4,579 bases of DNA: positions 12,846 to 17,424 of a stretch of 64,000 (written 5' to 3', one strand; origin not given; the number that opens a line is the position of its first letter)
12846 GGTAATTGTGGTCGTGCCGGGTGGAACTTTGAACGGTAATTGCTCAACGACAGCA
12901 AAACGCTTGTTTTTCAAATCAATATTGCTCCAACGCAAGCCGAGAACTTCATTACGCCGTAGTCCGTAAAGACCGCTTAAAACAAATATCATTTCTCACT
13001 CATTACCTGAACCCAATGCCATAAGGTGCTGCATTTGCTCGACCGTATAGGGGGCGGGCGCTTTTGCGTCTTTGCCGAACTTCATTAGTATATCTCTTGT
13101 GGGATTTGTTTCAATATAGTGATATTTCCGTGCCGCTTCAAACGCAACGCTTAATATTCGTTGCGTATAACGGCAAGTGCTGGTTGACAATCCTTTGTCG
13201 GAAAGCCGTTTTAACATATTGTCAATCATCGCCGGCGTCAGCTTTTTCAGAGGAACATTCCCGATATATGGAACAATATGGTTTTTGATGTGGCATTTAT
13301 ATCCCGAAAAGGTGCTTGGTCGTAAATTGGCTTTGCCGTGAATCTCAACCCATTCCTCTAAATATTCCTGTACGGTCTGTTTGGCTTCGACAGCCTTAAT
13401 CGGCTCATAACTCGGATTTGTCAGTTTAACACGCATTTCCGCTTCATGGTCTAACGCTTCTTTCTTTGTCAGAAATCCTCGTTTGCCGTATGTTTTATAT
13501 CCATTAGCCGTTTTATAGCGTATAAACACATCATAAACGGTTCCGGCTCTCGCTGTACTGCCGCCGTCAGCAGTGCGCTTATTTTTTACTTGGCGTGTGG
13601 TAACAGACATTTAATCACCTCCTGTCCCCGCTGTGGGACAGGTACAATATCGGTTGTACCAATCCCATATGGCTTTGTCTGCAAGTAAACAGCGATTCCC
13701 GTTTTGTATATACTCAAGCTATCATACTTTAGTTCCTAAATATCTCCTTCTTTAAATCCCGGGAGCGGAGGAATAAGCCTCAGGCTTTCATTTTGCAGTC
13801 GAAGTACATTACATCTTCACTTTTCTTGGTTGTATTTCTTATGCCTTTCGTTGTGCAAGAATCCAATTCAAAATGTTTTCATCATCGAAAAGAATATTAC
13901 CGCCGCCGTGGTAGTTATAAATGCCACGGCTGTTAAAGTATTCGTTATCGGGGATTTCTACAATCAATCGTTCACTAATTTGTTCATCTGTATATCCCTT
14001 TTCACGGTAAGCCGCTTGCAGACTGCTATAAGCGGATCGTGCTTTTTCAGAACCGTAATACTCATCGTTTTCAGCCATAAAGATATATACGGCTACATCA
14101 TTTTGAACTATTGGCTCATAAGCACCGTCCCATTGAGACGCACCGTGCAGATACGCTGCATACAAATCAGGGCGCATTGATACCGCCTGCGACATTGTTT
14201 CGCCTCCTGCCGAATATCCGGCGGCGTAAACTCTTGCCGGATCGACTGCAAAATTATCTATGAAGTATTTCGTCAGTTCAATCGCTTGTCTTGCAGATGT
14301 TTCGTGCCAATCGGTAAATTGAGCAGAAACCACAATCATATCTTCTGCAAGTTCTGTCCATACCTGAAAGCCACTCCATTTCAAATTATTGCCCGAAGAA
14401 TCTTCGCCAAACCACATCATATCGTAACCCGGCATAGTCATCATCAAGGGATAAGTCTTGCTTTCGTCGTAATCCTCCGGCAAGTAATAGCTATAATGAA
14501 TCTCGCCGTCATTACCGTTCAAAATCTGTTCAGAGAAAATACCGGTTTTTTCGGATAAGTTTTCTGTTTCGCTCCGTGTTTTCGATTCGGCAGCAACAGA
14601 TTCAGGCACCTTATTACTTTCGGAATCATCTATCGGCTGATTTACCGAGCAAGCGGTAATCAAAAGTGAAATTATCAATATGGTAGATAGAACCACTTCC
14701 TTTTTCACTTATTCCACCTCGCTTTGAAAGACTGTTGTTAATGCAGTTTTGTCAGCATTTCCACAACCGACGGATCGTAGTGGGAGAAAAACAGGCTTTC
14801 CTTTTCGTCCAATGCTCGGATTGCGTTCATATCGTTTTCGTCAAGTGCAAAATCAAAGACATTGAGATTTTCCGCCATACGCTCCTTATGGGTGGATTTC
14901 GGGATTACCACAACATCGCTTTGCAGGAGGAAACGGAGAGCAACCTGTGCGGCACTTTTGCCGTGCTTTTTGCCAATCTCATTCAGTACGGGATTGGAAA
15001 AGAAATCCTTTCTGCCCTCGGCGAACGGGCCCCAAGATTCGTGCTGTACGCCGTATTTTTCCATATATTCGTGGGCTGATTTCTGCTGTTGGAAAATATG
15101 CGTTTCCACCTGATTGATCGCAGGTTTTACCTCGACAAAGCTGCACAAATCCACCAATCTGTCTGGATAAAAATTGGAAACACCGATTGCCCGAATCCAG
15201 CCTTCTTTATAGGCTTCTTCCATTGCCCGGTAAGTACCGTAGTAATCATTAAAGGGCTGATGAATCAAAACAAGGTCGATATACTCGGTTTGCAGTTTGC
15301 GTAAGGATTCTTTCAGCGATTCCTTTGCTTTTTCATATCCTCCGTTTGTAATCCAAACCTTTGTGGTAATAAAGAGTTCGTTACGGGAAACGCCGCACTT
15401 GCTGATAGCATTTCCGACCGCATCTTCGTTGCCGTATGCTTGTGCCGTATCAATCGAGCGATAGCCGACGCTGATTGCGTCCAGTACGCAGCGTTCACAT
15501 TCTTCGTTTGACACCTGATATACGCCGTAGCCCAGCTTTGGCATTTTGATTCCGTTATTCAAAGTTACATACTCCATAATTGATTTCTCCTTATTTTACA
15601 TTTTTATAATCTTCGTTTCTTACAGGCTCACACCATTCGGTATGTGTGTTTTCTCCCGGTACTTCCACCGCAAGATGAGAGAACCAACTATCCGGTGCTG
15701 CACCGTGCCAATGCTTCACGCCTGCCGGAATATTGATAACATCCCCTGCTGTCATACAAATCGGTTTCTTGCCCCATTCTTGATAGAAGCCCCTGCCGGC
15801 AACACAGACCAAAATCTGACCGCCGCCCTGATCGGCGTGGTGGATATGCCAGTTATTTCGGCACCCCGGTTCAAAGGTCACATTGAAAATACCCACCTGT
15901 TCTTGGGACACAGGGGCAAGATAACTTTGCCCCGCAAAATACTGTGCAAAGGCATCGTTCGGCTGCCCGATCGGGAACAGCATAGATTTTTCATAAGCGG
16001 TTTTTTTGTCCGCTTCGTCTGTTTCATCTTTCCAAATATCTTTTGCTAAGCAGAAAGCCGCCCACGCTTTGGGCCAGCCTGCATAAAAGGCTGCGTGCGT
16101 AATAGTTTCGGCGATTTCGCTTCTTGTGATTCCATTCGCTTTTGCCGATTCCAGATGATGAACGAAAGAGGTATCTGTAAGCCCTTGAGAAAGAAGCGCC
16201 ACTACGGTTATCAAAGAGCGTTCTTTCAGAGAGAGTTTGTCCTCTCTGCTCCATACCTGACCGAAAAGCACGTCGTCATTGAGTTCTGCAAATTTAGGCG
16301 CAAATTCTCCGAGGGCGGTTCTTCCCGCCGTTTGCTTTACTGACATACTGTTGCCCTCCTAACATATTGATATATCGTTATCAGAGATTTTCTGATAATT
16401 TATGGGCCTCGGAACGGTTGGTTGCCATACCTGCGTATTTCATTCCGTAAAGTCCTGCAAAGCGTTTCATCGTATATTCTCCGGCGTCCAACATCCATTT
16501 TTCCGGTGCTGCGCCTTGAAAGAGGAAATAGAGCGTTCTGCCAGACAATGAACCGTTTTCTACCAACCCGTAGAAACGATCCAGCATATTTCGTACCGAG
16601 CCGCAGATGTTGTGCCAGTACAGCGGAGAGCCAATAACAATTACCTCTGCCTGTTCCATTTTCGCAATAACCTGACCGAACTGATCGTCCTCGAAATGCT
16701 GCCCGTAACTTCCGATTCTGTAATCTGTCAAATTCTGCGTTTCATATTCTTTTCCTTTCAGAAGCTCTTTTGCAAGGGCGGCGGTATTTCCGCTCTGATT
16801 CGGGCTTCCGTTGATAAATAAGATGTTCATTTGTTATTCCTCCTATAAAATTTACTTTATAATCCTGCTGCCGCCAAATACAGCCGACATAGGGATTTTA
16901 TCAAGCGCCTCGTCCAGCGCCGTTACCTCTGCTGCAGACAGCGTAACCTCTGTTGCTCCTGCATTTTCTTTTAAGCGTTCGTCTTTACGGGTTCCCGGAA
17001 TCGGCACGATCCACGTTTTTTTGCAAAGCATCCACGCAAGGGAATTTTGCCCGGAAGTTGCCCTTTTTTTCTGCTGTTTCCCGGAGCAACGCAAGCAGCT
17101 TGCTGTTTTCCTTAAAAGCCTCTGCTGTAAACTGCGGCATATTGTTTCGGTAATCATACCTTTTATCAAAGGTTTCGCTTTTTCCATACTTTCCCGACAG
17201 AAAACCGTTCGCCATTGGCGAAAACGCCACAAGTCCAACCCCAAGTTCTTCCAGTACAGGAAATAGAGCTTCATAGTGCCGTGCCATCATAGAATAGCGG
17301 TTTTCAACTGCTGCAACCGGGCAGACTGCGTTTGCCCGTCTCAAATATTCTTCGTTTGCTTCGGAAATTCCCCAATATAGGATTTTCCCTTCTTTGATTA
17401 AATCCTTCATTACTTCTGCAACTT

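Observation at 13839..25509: LysR-headed 11.5-kb cluster combining lipoprotein-anchored flavodoxins, a His-rich membrane protein, lipoprotein esterases and cytoplasmic reductases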

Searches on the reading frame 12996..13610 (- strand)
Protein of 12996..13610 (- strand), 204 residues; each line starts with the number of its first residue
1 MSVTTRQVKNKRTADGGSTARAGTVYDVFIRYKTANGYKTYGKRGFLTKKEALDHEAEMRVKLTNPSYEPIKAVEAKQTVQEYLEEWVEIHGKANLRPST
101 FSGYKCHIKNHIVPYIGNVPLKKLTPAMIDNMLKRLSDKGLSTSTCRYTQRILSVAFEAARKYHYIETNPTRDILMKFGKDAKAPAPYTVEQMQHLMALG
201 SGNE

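Call 4: search_protein_families(library=pfam, proteins=[window:12996-13610:-], max_evalue=0.01)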
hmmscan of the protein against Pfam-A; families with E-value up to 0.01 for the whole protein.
window:12996-13610:- (204 aa): 4 families
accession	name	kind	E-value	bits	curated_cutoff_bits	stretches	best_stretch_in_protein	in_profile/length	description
PF14659.12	Phage_int_SAM_3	-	2.8e-14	53.5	22.6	1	79-136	1-57/58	Phage integrase, N-terminal SAM-like domain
PF22022.2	Phage_int_M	-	4.9e-08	33.6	27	1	82-174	3-93/96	Phage integrase central domain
PF14657.12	Arm-DNA-bind_4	-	1e-07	31.9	22.3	1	26-66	2-45/47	Arm DNA-binding domain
PF13102.12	Phage_int_SAM_5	-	4.9e-07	30.5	22.3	1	80-170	2-92/98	Phage integrase SAM-like domain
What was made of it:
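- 12714..13610 (-): Broken tyrosine integrase (N-terminal 204 aa and a C-terminal 92-aa fragment) flanking the cluster. Call 4: Arm-DNA-bind_4, Phage_int_SAM_3 and Phage_int_M on the N-terminal piece.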

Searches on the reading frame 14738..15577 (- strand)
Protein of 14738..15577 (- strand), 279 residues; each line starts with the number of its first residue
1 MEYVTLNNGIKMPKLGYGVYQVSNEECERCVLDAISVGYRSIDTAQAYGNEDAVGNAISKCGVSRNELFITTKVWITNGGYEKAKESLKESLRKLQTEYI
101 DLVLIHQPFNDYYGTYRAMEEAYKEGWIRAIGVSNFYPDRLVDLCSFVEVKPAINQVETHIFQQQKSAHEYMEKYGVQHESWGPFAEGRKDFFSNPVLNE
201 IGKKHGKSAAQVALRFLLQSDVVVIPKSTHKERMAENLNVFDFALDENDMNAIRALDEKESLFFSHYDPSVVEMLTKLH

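Call 4: search_protein_families(library=pfam, proteins=[window:14738-15577:-], max_evalue=0.01)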
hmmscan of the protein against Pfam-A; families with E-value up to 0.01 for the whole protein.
window:14738-15577:- (279 aa): 1 family
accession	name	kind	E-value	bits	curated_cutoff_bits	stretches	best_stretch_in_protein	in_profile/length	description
PF00248.27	Aldo_ket_red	-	1.3e-52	179.1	24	1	20-257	14-290/291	Aldo/keto reductase family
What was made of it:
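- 14738..15577 (-): Cytoplasmic aldo/keto reductase (279 aa), DkgA-like. Call 4: Aldo_ket_red, 179 bits.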

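Call 42: search_protein_families(library=ncbifam, proteins=[window:14738-15577:-], max_evalue=0.00001)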
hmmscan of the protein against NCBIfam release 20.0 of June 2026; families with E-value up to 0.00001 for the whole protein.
window:14738-15577:- (279 aa): 7 families
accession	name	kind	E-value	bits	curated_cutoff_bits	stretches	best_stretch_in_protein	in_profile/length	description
NF008598.0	PRK11565.1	equivalog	8.8e-77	257.9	425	1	3-260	6-264/275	2,5-didehydrogluconate reductase DkgA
NF008377.0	PRK11172.1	equivalog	5.9e-61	206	327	1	11-260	2-254/267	2,5-didehydrogluconate reductase DkgB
TIGR01293.1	Kv_beta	subfamily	2.2e-17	63.1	365.4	1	9-188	10-213/319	voltage-dependent potassium channel subunit beta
NF049922.1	MethglyxlRedYdjG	equivalog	1.3e-11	44.2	550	0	82-146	112-181/326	NADH-dependent methylglyoxal reductase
NF007695.0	PRK10376.1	subfamily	1.5e-10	40.7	280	1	26-257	41-287/290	oxidoreductase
NF007388.0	PRK09912.1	subfamily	7.7e-07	28.3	448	0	8-146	21-180/346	L-glyceraldehyde 3-phosphate reductase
NF007912.0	PRK10625.1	equivalog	8.7e-07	28.6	415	0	84-109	110-135/346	NADP(H)-dependent aldo-keto reductase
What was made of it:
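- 14738..15577 (-): Call 42: DkgA model at 258 bits, below its 425-bit cut-off.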

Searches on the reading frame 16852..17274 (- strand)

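Call 4: search_protein_families(library=pfam, proteins=[window:16852-17274:-], max_evalue=0.01)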
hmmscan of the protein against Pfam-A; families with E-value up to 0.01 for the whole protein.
window:16852-17274:- (140 aa): 1 family
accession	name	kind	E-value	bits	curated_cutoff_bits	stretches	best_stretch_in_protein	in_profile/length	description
PF00248.27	Aldo_ket_red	-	4.7e-07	29.6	24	1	69-124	235-290/291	Aldo/keto reductase family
